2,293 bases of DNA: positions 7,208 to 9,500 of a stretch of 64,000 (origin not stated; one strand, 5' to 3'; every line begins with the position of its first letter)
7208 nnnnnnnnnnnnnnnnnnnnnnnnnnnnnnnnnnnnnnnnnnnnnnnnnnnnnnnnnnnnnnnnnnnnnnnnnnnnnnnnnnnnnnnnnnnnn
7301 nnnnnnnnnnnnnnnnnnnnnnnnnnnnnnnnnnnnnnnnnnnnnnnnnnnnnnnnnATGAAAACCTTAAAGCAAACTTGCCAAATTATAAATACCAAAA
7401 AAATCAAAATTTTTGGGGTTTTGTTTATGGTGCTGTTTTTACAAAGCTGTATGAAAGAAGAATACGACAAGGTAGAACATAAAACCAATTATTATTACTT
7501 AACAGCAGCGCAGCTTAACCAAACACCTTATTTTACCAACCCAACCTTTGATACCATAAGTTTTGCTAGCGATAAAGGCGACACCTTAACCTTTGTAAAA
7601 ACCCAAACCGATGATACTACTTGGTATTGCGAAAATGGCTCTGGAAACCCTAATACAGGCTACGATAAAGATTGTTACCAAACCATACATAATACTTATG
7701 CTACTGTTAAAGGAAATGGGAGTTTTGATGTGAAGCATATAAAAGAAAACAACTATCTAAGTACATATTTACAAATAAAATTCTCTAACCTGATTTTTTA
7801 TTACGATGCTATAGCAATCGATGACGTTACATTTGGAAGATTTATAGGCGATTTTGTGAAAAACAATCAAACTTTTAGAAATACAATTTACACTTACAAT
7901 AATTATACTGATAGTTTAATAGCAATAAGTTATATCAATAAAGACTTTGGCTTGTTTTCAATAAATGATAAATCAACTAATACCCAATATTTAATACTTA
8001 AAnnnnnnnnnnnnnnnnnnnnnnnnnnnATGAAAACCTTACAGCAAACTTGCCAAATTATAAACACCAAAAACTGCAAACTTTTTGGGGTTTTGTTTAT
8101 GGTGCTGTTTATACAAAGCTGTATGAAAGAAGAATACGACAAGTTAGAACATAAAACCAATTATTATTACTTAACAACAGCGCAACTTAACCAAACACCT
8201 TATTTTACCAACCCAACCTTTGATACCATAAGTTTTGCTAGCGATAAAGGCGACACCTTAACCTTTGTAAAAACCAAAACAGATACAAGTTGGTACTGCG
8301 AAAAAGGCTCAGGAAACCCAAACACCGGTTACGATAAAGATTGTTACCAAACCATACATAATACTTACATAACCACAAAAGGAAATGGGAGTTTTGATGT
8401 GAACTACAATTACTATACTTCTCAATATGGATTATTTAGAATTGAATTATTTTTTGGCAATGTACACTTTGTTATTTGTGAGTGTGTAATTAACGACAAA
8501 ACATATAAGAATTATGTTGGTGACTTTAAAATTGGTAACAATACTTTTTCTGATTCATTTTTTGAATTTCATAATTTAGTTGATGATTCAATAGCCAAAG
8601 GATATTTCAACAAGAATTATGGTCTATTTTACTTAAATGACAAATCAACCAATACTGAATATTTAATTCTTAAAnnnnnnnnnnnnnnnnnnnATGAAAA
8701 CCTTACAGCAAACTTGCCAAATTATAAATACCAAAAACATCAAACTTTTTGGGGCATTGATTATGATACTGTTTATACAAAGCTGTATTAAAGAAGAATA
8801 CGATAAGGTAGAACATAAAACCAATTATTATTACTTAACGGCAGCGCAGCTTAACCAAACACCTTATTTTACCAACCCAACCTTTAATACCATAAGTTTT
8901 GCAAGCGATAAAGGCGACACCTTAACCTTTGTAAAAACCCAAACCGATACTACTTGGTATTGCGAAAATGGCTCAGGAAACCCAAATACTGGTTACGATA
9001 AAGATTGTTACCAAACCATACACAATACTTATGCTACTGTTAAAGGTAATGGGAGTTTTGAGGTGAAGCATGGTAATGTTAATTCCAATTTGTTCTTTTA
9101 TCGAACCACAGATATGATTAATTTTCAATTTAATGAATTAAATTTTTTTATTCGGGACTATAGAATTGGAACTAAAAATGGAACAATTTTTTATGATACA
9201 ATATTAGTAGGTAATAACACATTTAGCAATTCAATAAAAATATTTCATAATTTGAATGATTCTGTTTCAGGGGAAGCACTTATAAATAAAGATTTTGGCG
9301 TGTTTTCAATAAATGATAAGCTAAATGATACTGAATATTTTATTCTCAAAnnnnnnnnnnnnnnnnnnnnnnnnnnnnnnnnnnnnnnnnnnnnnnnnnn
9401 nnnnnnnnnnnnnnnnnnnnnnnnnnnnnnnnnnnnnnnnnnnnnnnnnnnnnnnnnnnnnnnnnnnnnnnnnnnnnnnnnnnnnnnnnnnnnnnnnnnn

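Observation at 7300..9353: Tandem triplication of a lipoprotein with conserved N- and C-terminal modules and a hypervariable middle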

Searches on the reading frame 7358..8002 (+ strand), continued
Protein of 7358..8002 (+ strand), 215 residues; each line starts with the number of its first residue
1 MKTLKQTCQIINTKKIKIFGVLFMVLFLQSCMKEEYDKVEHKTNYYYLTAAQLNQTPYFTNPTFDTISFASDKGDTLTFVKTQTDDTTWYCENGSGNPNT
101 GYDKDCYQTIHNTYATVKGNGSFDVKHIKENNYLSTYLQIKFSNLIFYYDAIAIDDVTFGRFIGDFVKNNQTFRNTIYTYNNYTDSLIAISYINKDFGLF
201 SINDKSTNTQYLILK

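Call 67: search_protein_representatives(alignment_id=A5)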
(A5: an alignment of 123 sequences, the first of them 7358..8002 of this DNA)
Query: 123 sequences, 206 profile positions. Proteins with E-value up to 0.001 (for the whole library): 173; up to 1e-10: 88; up to 1e-30: 43. The best 150 are listed.
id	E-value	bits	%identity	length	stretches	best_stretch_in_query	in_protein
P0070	3.6e-80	285.0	-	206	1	4-205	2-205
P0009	9.4e-79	280.4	-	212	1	3-205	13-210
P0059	1.7e-75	269.8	-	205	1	5-206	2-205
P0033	8.4e-75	267.5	-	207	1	3-206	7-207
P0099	3.9e-74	265.3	-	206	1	4-206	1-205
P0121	3.1e-65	236.2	-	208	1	5-206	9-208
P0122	3.8e-63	229.4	-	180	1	4-143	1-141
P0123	1.0e-55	205.1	-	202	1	8-203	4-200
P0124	1.7e-55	204.4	-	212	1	1-204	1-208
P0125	6.2e-54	199.3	-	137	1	5-139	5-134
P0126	8.3e-53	195.6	-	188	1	18-204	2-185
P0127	2.0e-52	194.4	-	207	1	8-205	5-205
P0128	5.3e-52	193.0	-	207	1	7-205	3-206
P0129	1.0e-51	192.1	-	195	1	8-206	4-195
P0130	2.1e-50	187.7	-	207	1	5-206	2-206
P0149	6.0e-36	140.5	-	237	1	3-204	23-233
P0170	1.2e-21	93.9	-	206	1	10-204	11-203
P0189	7.0e-14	68.5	-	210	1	9-205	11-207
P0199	2.8e-11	60.0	-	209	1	15-206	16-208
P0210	5.7e-10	55.7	-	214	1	8-206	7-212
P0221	1.2e-08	51.4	-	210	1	6-206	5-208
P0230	5.0e-08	49.3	-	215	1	13-205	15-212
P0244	6.5e-07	45.7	-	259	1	11-199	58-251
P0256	5.9e-06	42.6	-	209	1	15-206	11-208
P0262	2.1e-05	40.8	-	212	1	1-197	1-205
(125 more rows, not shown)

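Call 68: search_protein_families(library=pfam, proteins=[P0149, P0170, P0189, P0199, P0210, P0221, P0230, P0244, P0256, P0262], max_evalue=0.01)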
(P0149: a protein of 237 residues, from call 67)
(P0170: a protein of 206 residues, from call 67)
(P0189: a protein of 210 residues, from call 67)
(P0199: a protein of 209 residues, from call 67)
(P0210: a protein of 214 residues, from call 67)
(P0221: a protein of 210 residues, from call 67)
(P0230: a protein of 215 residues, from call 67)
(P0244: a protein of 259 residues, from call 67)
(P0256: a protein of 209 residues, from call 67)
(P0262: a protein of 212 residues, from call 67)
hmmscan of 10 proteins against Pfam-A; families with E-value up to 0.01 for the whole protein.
P0149 (237 aa): 0 families

P0170 (206 aa): 0 families

P0189 (210 aa): 0 families

P0199 (209 aa): 0 families

P0210 (214 aa): 0 families

P0221 (210 aa): 0 families

P0230 (215 aa): 0 families

P0244 (259 aa): 0 families

P0256 (209 aa): 0 families

P0262 (212 aa): 0 families

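Call 76: find_encoding_contigs(protein=P0099, flank=6000, max_places=3)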
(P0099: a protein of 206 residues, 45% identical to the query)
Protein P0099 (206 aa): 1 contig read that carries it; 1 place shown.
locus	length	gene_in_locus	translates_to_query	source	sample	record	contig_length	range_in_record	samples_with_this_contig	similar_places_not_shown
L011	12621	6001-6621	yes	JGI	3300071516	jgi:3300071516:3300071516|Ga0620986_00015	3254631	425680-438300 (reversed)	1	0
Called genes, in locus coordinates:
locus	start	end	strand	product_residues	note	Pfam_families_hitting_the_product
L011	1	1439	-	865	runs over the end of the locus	PF07504:FTP, PF02128:Peptidase_M36, PF02225:PA, PF18962:Por_Secre_tail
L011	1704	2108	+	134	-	-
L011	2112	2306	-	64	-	-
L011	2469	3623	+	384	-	PF00144:Beta-lactamase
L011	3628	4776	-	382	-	PF06965:Na_H_antiport_1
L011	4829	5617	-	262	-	PF01503:PRA-PH (faint), PF03819:MazG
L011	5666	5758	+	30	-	-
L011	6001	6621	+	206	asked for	-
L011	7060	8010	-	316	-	PF01134:GIDA (faint), PF07992:Pyr_redox_2, PF13738:Pyr_redox_3, PF00070:Pyr_redox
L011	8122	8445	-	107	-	PF02452:PemK_toxin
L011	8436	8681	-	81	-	-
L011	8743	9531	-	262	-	PF01678:DAP_epimerase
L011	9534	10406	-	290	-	-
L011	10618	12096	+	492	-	PF00089:Trypsin, PF13365:Trypsin_2, PF14685:PDZ_Tricorn (faint), PF00595:PDZ, PF13180:PDZ_2, PF17820:PDZ_6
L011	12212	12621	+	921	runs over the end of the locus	PF17678:Glyco_hydro_92N, PF07971:Glyco_hydro_92, PF00754:F5_F8_type_C (weak)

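Call 77: find_encoding_contigs(protein=P0117, flank=6000, max_places=3)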
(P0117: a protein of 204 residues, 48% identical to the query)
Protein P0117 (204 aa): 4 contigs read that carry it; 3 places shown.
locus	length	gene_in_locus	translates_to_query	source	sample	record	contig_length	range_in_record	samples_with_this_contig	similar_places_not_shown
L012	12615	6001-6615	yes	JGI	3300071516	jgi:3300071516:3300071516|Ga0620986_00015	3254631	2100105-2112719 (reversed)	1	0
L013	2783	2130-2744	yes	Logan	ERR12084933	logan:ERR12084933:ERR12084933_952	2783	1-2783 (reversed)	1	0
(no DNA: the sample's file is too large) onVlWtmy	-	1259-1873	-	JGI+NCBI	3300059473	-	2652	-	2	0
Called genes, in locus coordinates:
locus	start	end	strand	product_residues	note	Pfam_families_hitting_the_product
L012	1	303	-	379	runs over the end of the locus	PF08495:FIST, PF10442:FIST_C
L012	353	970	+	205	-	PF00300:His_Phos_1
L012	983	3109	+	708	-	PF02897:Peptidase_S9_N, PF00326:Peptidase_S9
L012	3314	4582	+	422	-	PF01979:Amidohydro_1, PF07969:Amidohydro_3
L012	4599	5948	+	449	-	PF13026:DUF3887, PF01738:DLH (faint), PF12146:Hydrolase_4, PF00326:Peptidase_S9 (faint)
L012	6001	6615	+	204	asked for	-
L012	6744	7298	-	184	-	PF28549:NDPSase_N, PF00293:NUDIX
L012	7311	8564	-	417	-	PF01464:SLT, PF01476:LysM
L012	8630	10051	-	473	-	PF01425:Amidase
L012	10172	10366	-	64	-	PF02416:TatA_B_E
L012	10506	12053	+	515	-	PF13541:ChlI, PF00493:MCM (faint), PF01078:Mg_chelatase, PF07728:AAA_5, PF13335:Mg_chelatase_C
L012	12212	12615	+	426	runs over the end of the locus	PF02812:ELFV_dehydrog_N, PF00208:ELFV_dehydrog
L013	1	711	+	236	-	?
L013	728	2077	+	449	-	PF13026:DUF3887, PF01738:DLH (faint), PF12146:Hydrolase_4, PF00326:Peptidase_S9 (faint)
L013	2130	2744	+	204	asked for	-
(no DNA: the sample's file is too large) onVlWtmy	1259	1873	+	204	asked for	-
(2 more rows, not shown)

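Call 81: search_protein_families(library=padloc, proteins=[window:7358-8002:+], max_evalue=0.1)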
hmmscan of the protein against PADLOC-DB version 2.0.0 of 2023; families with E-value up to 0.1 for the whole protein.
window:7358-8002:+ (215 aa): 0 families

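Call 82: search_protein_families(library=phrogs, proteins=[window:7358-8002:+], max_evalue=0.1)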
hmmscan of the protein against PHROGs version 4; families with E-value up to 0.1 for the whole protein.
window:7358-8002:+ (215 aa): 1 family
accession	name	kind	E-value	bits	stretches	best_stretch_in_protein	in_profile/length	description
phrog_902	-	unknown function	0.087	14.2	1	14-105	7-94/118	-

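Call 83: fold_search(model_id=the predicted structure, library=viral)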
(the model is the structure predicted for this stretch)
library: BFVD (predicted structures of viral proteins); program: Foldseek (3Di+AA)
matches with E <= 10: 191; with E <= 0.001: 0
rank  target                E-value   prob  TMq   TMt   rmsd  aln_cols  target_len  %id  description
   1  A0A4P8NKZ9            2.9e-01  0.07  0.14  0.06  17.7       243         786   10  Genome polyprotein (Fragment) [Rhinovirus A]
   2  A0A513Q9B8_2          3.1e-01  0.09  0.18  0.08  19.5       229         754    8  Genome polyprotein (Fragment) [Sapelovirus A]
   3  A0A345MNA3            3.4e-01  0.10  0.17  0.15  20.9       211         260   13  (no name in the UniProt tables at hand)
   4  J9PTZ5                4.5e-01  0.04  0.13  0.16  16.3       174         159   13  Putative tail tube protein 1 [Bacillus phage BCD7]
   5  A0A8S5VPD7            4.7e-01  0.09  0.13  0.16  26.5       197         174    8  (no name in the UniProt tables at hand)
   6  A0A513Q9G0            5.9e-01  0.06  0.16  0.09  21.4       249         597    8  Genome polyprotein (Fragment) [Sapelovirus A]
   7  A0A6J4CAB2            7.7e-01  0.05  0.16  0.09  18.3       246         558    8  Genome polyprotein (Fragment) [Enterovirus G]
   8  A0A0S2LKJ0            8.1e-01  0.03  0.10  0.09  23.4       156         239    9  Polyprotein (Fragment) [Peru tomato mosaic virus]
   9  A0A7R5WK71            8.5e-01  0.05  0.09  0.06  19.5       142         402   10  Uncharacterized protein [Diachasmimorpha longicaudata entomopoxvirus]
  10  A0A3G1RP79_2          9.0e-01  0.06  0.18  0.06  22.8       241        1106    9  Genome polyprotein [Avocet picornavirus]
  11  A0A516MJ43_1          1.1e+00  0.03  0.13  0.05  13.8       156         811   11  (no name in the UniProt tables at hand)
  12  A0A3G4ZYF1            1.2e+00  0.18  0.18  0.24  20.3       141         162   10  J domain-containing protein [Edafosvirus sp.]
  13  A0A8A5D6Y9            1.2e+00  0.04  0.18  0.07  18.5       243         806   12  Polyprotein (Fragment) [Bat picornavirus HUA1]
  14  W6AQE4                1.2e+00  0.03  0.11  0.08  22.7       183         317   12  Polyprotein (Fragment) [Cassava Torrado-like virus]
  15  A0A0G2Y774            1.3e+00  0.06  0.14  0.17  12.6       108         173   11  Polyprotein (Fragment) [Picornavirus fur seal/AAUST36/BR/2012]
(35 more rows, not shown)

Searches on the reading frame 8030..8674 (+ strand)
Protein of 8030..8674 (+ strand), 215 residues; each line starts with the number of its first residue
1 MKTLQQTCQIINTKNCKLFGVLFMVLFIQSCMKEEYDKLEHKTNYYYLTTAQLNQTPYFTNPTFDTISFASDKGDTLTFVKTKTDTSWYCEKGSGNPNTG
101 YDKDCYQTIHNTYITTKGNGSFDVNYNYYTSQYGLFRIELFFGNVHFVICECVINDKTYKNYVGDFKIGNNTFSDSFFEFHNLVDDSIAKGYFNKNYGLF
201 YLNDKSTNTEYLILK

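Call 7: search_protein_families(library=pfam, proteins=[window:8030-8674:+], max_evalue=1)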
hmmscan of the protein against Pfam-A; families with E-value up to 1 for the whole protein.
window:8030-8674:+ (215 aa): 0 families

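Call 8: search_protein_families(library=ncbifam, proteins=[window:8030-8674:+], max_evalue=1)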
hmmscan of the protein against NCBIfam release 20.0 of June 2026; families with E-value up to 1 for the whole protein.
window:8030-8674:+ (215 aa): 0 families

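Call 81: search_protein_families(library=padloc, proteins=[window:8030-8674:+], max_evalue=0.1)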
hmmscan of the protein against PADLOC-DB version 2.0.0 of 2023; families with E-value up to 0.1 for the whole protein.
window:8030-8674:+ (215 aa): 0 families

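Call 82: search_protein_families(library=phrogs, proteins=[window:8030-8674:+], max_evalue=0.1)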
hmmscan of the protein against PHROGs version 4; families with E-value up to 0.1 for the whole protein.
window:8030-8674:+ (215 aa): 1 family
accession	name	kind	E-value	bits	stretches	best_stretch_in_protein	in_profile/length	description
phrog_18617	-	unknown function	0.07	14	0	157-210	10-65/75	-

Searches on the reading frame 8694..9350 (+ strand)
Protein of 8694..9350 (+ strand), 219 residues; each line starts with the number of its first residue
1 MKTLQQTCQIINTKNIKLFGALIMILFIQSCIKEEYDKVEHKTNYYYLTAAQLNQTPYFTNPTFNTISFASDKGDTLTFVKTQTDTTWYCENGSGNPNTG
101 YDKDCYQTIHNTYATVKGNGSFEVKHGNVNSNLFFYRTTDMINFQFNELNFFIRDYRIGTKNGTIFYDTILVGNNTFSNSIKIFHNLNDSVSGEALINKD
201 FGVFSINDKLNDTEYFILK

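Call 7: search_protein_families(library=pfam, proteins=[window:8694-9350:+], max_evalue=1)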
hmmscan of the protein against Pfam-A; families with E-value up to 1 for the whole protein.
window:8694-9350:+ (219 aa): 1 family
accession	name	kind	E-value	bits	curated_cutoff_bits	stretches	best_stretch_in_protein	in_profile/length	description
PF03275.19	GLF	-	0.35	11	26.3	1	80-168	28-120/203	UDP-galactopyranose mutase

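Call 8: search_protein_families(library=ncbifam, proteins=[window:8694-9350:+], max_evalue=1)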
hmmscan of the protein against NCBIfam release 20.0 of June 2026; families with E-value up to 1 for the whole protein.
window:8694-9350:+ (219 aa): 0 families

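Call 81: search_protein_families(library=padloc, proteins=[window:8694-9350:+], max_evalue=0.1)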
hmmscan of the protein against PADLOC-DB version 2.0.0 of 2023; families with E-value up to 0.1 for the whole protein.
window:8694-9350:+ (219 aa): 0 families

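Call 82: search_protein_families(library=phrogs, proteins=[window:8694-9350:+], max_evalue=0.1)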
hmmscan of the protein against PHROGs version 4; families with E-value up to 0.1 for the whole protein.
window:8694-9350:+ (219 aa): 0 families

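Call 97: predict_structure(alignment_id=A7)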
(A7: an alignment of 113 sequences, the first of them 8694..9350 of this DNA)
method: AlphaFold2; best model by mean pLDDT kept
length: 219 residues; sequences in the alignment: 113
mean_pLDDT: 87.1   pTM: 0.76
mean pLDDT of the five models: 87.1, 86.2, 79.9, 74.6, 72.9
residues with pLDDT >= 90: 155; 70-90: 27; 50-70: 24; < 50: 13
segments of 3 or more residues with pLDDT < 50: 1-13
pLDDT, mean of each block of 10 residues (from residue 1): 37 52 62 67 95 97 97 96 96 89 96 98 92 80 97 95 94 94 96 97 97 93
secondary structure, 60 per line:
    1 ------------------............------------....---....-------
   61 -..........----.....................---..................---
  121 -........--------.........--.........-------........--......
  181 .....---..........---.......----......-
elements in order: H19-30 E43-46 H50-53 H62-65 E66-71 E76-96 E100-117 E122-129 E138-146 E149-154 E165-172 E175-185 E189-198 E202-208 E213-218
